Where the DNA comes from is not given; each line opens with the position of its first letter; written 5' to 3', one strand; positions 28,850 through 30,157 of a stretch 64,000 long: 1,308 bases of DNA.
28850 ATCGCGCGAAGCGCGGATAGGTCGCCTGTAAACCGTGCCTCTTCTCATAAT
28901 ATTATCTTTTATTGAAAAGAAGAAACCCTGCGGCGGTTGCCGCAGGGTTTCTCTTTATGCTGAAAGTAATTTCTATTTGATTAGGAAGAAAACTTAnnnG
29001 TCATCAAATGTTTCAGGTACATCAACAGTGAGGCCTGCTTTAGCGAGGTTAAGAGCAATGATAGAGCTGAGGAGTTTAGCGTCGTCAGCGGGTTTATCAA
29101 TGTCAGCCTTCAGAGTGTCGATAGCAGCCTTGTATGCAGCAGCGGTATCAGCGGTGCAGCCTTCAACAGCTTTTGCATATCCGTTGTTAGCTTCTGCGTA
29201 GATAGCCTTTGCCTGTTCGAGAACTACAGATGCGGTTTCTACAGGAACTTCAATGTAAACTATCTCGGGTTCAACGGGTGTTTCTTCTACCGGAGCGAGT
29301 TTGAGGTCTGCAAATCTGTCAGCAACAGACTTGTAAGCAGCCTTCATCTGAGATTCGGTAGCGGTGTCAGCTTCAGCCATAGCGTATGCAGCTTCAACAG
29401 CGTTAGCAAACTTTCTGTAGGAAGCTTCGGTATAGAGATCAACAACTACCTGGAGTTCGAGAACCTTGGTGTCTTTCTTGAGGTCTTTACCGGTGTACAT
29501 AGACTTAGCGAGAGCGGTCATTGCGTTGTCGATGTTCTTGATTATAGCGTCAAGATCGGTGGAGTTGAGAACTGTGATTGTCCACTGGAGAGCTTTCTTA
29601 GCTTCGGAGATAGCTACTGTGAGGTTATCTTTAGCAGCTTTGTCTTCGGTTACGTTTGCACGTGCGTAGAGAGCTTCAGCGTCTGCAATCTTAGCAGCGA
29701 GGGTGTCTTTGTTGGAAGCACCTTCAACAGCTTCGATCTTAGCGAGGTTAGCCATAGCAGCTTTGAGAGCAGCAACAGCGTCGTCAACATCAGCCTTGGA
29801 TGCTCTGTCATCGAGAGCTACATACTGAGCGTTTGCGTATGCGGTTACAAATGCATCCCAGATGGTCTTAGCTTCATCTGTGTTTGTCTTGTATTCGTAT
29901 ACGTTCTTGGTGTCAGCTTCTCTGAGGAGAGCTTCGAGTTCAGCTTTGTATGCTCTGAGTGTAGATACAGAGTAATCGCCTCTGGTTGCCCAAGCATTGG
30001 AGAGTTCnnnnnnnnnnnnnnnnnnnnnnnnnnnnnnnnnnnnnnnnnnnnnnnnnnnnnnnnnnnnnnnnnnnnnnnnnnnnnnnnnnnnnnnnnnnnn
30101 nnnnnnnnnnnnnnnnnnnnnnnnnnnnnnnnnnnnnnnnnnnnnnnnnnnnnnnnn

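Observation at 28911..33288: Stand-alone, apparently highly expressed 1375-aa secreted helical protein with no recognisable anchor, directly downstream of the operon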

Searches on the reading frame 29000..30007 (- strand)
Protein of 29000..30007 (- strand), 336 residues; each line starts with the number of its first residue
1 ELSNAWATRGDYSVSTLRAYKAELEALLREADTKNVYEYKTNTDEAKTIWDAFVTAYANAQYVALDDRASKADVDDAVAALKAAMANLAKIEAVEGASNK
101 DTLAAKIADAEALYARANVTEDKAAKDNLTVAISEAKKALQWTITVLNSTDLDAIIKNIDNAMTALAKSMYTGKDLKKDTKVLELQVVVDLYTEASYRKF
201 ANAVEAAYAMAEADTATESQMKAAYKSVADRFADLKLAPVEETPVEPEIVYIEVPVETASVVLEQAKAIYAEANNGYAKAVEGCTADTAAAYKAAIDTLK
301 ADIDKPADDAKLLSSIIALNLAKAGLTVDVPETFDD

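Call 45: search_solved_structures(query=A4, max_evalue=10)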
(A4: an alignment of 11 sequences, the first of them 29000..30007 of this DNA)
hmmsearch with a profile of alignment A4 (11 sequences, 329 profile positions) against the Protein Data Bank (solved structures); distinct sequences matched with E-value up to 10: 1.
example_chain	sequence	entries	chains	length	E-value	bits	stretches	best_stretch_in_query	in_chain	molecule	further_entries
8p8v_9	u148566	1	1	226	0.073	15.5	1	163-225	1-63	50S ribosomal protein L1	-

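Call 56: predict_structure(alignment_id=A4)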
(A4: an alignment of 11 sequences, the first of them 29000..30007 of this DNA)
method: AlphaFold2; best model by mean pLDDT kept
length: 336 residues; sequences in the alignment: 11
mean_pLDDT: 81.9   pTM: 0.56
mean pLDDT of the five models: 81.9, 81.7, 79.6, 78.2, 78.0
residues with pLDDT >= 90: 111; 70-90: 165; 50-70: 41; < 50: 19
segments of 3 or more residues with pLDDT < 50: 241-256
pLDDT, mean of each block of 10 residues (from residue 1): 71 73 86 70 77 89 83 89 88 71 92 96 95 88 60 88 94 92 84 88 95 92 96 82 43 48 84 87 86 92 82 85 77 51
secondary structure, 60 per line:
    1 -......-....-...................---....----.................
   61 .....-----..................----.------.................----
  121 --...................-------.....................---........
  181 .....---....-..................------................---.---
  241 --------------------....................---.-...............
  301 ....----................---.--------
elements in order: H2-7 H9-12 H14-32 H44-65 H71-88 H100-116 H123-141 H149-169 H173-185 H194-211 H218-233 H261-280 H286-304 H309-324

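Call 60: fold_search(model_id=the predicted structure, library=pdb)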
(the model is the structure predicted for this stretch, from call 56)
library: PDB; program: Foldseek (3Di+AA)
matches with E <= 10: 121; with E <= 0.001: 0
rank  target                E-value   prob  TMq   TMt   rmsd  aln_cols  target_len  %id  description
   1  2dgj_A                8.9e-03  1.00  0.27  0.34  14.2       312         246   15  Crystal structure of EbhA (756-1003 domain) from Staphylococcus aureus (released 2007-03-20)
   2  6jlc                  1.4e-02  0.99  0.19  0.28  16.1       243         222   14  Structure determination of CAMP factor of Mobiluncus curtisii and insight into structural dynamics (released 2019-12-04)
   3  9kx0                  9.3e-02  0.90  0.19  0.28  17.2       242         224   16  Crystal structure of CAMP3 factor of Cutibacterium acnes. (released 2025-07-23)
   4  2dgj_B                1.0e-01  0.90  0.26  0.32  14.2       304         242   14  Crystal structure of EbhA (756-1003 domain) from Staphylococcus aureus (released 2007-03-20)
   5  5h6i_B                3.1e-01  0.69  0.19  0.28  16.2       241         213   12  Crystal Structure of GBS CAMP Factor (released 2017-11-22)
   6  5y2g_A                3.4e-01  0.54  0.19  0.12  21.9       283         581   12  Structure of MBP tagged GBS CAMP (released 2019-02-27)
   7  5h6i_A                5.5e-01  0.60  0.19  0.29  17.1       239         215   11  Crystal Structure of GBS CAMP Factor (released 2017-11-22)
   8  8xqi_B                6.6e-01  0.05  0.10  0.11  32.7       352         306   10  Cryo-EM structure of human dimeric Apelin receptor. (released 2025-01-22)
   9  6o3e_A                9.6e-01  0.06  0.12  0.08  23.9       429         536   11  mouse aE-catenin 82-883 (released 2019-11-13)
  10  8tlp_B                1.3e+00  0.15  0.17  0.23  21.4       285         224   11  Computationally designed tunable C2 symmetric tandem repeat homodimer, D_3_633_8x without peptide (released 2024-12-11)
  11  1h6g_A                1.3e+00  0.08  0.12  0.15  17.6       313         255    5  alpha-catenin M-domain (released 2001-08-07)
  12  5h6i_C                1.4e+00  0.38  0.19  0.31  16.5       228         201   11  Crystal Structure of GBS CAMP Factor (released 2017-11-22)
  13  7puk_A                1.9e+00  0.28  0.18  0.14  16.1       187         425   14  Crystal structure of Endoglycosidase E GH18 domain from Enterococcus faecalis in complex with Man5 product (released 2022-03-16)
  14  9a80_B                1.9e+00  0.08  0.10  0.11  19.6       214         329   11  Integrative model of CLPC-HOLB by crosslinking MS and deep learning (released 2024-09-18)
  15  7jrl                  2.1e+00  0.92  0.16  0.12   3.2        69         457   19  The structure of CBM51-2 in complex with GlcNAc and INT domains from Clostridium perfringens ZmpB (released 2021-02-03)
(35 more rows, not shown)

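Call 72: find_homologous_proteins(query=A4, max_evalue=0.001)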
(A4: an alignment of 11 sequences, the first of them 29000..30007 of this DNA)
Query A4 (11 sequences) (336 aa, profile of the alignment): 19 proteins with E <= 0.001 among 8000 candidates.
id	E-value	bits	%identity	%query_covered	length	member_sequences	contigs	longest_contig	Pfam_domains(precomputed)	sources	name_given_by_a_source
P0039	7.1e-150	517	98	100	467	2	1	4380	-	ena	-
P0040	9.6e-148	510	64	100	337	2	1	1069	-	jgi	jgi:hypothetical protein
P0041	2.4e-7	48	28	93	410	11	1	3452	PF07554.20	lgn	-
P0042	6.7e-7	47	33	22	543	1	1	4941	PF07554.20,PF20909.3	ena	-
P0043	1.0e-6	46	35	17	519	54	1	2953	PF07554.20,PF20909.3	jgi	jgi:IS1 family transposase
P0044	1.9e-6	45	35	17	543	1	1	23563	PF07554.20,PF20909.3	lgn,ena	-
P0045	2.2e-6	45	35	17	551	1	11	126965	PF07554.20,PF20909.3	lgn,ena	-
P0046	2.3e-6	45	33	17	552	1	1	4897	PF07554.20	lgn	-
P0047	2.5e-6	45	28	90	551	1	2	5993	PF07554.20,PF20909.3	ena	-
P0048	2.5e-6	45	28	90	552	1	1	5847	PF07554.20,PF20909.3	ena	-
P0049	2.5e-6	45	35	17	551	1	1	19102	PF07554.20,PF20909.3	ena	-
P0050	3.9e-6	44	35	17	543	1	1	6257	PF07554.20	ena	-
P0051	4.0e-6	44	35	17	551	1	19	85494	PF07554.20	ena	-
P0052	4.2e-6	44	28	90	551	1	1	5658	PF07554.20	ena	-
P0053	5.1e-6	44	35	17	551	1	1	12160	PF07554.20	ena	-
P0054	1.7e-5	42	28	90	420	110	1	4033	PF07554.20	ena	-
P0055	2.5e-5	42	35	17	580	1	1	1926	PF07554.20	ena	-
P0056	9.9e-5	40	35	17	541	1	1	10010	PF07554.20,PF20909.3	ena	-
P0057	4.9e-4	38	32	22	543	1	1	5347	PF07554.20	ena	-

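Call 76: search_protein_families(library=pfam, proteins=[P0041, P0045], max_evalue=10)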
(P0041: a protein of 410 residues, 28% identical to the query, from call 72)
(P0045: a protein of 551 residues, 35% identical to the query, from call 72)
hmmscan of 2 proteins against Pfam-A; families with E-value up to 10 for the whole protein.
P0041 (410 aa): 13 families
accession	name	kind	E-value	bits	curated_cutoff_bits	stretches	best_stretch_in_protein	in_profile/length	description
PF07554.19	FIVAR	-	1.2e-30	106.4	29.2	5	86-149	3-70/71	FIVAR domain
PF11393.14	T4BSS_DotI_IcmL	-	0.0047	16.8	27.7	1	239-259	80-100/180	Type-IV b secretion system, inner-membrane complex component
PF21956.1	DUF6922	-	0.018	14.9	27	1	80-103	28-51/52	Family of unknown function (DUF6922)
PF03635.23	Vps35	-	0.033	13.1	35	1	26-212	424-618/726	Vacuolar protein sorting-associated protein 35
PF25007.1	DYH2-5-8_CC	-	0.048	13.8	27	1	318-343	89-114/120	Dynein axonemal heavy chain 2/5/8 coiled-coil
PF20909.2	SpGH101_helical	-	0.093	13.1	27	3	235-262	28-56/60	Endo-alpha-N-acetylgalactosaminidase, helical bundle domain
PF22181.1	TarS_linker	-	0.17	12.7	27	0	201-229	71-99/100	Glycosyl transferase TarS linker domain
PF01250.22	Ribosomal_S6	-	0.7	10.5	27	1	132-195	18-78/90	Ribosomal protein S6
PF20457.3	DUF6710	-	0.79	9.6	27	0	179-253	12-79/205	Family of unknown function (DUF6710)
PF10414.14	CysG_dimeriser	-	1.1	9.5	23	0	208-232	32-56/58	Sirohaem synthase dimerisation region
PF22838.1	COMMD8_HN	-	1.9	9.4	27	0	303-355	23-74/90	COMMD8, helical N-terminal domain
PF14775.11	NYD-SP28_assoc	-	2.5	8.7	27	0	104-132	19-47/60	Sperm tail C-terminal domain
PF00435.27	Spectrin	-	8.4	7.4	29.9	2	295-360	30-93/105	Spectrin repeat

P0045 (551 aa): 11 families
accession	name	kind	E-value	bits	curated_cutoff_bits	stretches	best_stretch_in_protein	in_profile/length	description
PF07554.19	FIVAR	-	2.1e-46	156.9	29.2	7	228-291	3-70/71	FIVAR domain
PF20909.2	SpGH101_helical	-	1.8e-05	25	27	4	360-403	9-54/60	Endo-alpha-N-acetylgalactosaminidase, helical bundle domain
PF21956.1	DUF6922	-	0.0028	17.5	27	1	222-245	28-51/52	Family of unknown function (DUF6922)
PF11393.14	T4BSS_DotI_IcmL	-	0.0049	16.8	27.7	0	381-401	80-100/180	Type-IV b secretion system, inner-membrane complex component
PF13588.12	HSDR_N_2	-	0.056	14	25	0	228-271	47-90/110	Type I restriction enzyme R protein N terminus (HSDR_N)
PF25007.1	DYH2-5-8_CC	-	0.31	11.2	27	1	457-481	89-113/120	Dynein axonemal heavy chain 2/5/8 coiled-coil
PF13704.12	Glyco_tranf_2_4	-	0.54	11.2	27.5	0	36-98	3-69/98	Glycosyl transferase family 2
PF24614.1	Tf2-1_C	-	0.62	10.3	27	2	388-404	23-39/45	Transposon Tf2-1 polyprotein, C-terminal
PF10414.14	CysG_dimeriser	-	1.4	9.1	23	0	350-374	32-56/58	Sirohaem synthase dimerisation region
PF13610.12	DDE_Tnp_IS240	-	1.5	9.4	27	2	220-298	34-113/139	DDE domain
PF18176.6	KptA_kDCL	-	8.6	6.9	25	0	26-75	82-131/158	KptA in kinetoplastid DICER domain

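Call 92: find_related_loci(query=A4, collection=metagenome_contigs, flank=6000)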
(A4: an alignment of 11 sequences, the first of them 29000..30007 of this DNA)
Query A4 (336 aa) in metagenome_contigs; peptide patterns used: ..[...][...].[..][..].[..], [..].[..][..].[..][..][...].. (x = any residue, [..] = any of these).
199 stretches matched a pattern; 5 encode a relative of the query (tblastn E <= 1e-3); 5 distinct loci.
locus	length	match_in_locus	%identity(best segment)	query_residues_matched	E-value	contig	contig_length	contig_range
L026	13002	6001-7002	85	1-336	9e-157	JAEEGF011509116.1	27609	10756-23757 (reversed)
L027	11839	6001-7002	85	1-336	9e-157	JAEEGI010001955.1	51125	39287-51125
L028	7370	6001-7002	82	1-336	1e-151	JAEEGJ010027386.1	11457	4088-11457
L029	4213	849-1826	67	1-335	1e-100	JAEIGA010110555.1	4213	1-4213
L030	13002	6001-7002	85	1-336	9e-157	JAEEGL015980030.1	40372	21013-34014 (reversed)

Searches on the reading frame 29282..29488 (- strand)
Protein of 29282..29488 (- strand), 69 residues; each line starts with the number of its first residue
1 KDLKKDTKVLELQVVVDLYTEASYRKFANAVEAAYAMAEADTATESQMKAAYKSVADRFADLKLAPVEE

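Call 76: search_protein_families(library=pfam, proteins=[window:29282-29488:-], max_evalue=10)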
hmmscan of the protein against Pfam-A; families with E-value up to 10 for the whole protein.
seq(69 aa): 1 family
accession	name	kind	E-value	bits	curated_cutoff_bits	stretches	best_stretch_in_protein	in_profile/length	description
PF14735.11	HAUS4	-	0.014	15.5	25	1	8-62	155-212/235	HAUS augmin-like complex subunit 4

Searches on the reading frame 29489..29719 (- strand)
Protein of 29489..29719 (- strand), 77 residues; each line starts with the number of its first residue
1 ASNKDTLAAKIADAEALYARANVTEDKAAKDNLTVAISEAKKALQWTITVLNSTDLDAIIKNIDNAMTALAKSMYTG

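Call 76: search_protein_families(library=pfam, proteins=[window:29489-29719:-], max_evalue=10)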
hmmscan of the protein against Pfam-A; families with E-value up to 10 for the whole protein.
seq(77 aa): 1 family
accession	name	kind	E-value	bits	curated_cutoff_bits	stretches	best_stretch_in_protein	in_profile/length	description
PF07554.19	FIVAR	-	0.14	13.2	29.2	1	4-70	2-70/71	FIVAR domain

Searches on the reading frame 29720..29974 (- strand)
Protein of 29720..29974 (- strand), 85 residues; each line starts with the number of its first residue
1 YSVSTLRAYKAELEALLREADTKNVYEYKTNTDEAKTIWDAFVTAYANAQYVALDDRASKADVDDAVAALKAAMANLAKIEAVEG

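Call 76: search_protein_families(library=pfam, proteins=[window:29720-29974:-], max_evalue=10)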
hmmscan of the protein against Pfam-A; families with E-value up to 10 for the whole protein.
seq(85 aa): 4 families
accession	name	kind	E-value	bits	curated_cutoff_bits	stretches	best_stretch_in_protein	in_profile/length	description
PF07554.19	FIVAR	-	0.00033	21.7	29.2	1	11-77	3-70/71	FIVAR domain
PF13174.12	TPR_6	-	0.055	14.6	26.3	1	26-48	10-32/33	Tetratricopeptide repeat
PF11491.13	DUF3213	-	0.1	13.3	27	1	25-71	15-60/85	Protein of unknown function (DUF3213)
PF00458.25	WHEP-TRS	-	0.53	10.8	32.5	1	57-72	19-34/53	WHEP-TRS domain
